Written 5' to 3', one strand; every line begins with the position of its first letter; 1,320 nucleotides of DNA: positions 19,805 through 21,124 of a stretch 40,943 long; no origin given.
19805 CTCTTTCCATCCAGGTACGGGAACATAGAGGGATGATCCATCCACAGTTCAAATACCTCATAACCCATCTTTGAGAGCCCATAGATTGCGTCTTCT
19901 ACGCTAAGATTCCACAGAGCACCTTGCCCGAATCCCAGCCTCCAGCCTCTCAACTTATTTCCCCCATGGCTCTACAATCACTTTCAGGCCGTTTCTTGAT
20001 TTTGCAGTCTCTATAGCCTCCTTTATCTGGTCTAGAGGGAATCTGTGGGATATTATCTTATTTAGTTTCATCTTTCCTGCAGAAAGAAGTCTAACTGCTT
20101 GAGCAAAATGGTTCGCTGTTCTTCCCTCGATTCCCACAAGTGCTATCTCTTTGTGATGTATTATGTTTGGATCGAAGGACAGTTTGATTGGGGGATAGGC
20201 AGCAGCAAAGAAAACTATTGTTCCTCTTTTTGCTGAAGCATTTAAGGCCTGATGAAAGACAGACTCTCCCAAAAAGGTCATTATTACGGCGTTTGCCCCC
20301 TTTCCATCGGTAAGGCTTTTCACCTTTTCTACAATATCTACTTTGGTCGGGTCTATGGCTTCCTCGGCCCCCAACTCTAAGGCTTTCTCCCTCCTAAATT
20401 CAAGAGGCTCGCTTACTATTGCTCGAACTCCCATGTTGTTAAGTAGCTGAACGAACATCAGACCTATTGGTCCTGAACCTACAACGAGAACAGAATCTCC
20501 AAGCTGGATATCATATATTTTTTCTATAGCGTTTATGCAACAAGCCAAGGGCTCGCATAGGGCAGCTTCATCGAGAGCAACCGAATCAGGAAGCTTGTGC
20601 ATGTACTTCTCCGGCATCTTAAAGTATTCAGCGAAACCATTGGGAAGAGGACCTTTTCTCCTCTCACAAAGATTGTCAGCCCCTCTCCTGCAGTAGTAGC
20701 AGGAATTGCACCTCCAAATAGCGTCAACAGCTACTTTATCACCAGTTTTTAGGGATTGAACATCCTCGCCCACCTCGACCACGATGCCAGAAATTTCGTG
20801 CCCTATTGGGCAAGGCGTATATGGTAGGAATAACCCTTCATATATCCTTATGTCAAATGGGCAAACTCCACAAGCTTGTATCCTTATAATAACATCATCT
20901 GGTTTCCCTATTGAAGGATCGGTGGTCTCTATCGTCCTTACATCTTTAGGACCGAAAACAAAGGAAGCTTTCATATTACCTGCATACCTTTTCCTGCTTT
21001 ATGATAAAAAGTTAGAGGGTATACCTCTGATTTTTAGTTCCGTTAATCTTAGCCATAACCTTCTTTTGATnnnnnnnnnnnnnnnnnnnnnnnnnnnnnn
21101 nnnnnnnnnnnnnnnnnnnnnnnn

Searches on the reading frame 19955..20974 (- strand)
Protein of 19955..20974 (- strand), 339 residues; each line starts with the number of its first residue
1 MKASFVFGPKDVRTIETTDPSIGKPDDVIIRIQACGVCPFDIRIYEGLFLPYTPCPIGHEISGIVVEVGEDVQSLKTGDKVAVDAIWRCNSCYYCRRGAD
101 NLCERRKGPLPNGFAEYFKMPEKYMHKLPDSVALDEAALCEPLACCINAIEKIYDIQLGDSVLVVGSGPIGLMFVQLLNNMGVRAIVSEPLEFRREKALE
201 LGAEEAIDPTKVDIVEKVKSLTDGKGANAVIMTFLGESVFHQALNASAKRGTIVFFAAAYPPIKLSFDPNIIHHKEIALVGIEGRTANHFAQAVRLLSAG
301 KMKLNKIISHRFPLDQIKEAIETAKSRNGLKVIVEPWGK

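Call 16: search_protein_families(library=pfam, proteins=[window:19955-20974:-], max_evalue=0.001)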
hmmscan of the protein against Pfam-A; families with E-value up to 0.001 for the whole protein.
window:19955-20974:- (339 aa): 5 families
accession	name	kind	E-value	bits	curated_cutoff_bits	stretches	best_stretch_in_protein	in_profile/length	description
PF08240.17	ADH_N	-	4.2e-29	101.3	23.5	1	24-130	1-104/104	Alcohol dehydrogenase GroES-like domain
PF00107.32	ADH_zinc_N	-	8.7e-25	87.6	31.8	1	169-298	1-128/129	Zinc-binding dehydrogenase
PF16912.11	Glu_dehyd_C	-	5.5e-09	36.2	34.9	1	137-335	4-210/211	Glucose dehydrogenase C-terminus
PF13602.12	ADH_zinc_N_2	-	2.4e-08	35.4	27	1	201-326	1-125/134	Zinc-binding dehydrogenase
PF01494.25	FAD_binding_3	-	0.00047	19.9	22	1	161-188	3-30/349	FAD binding domain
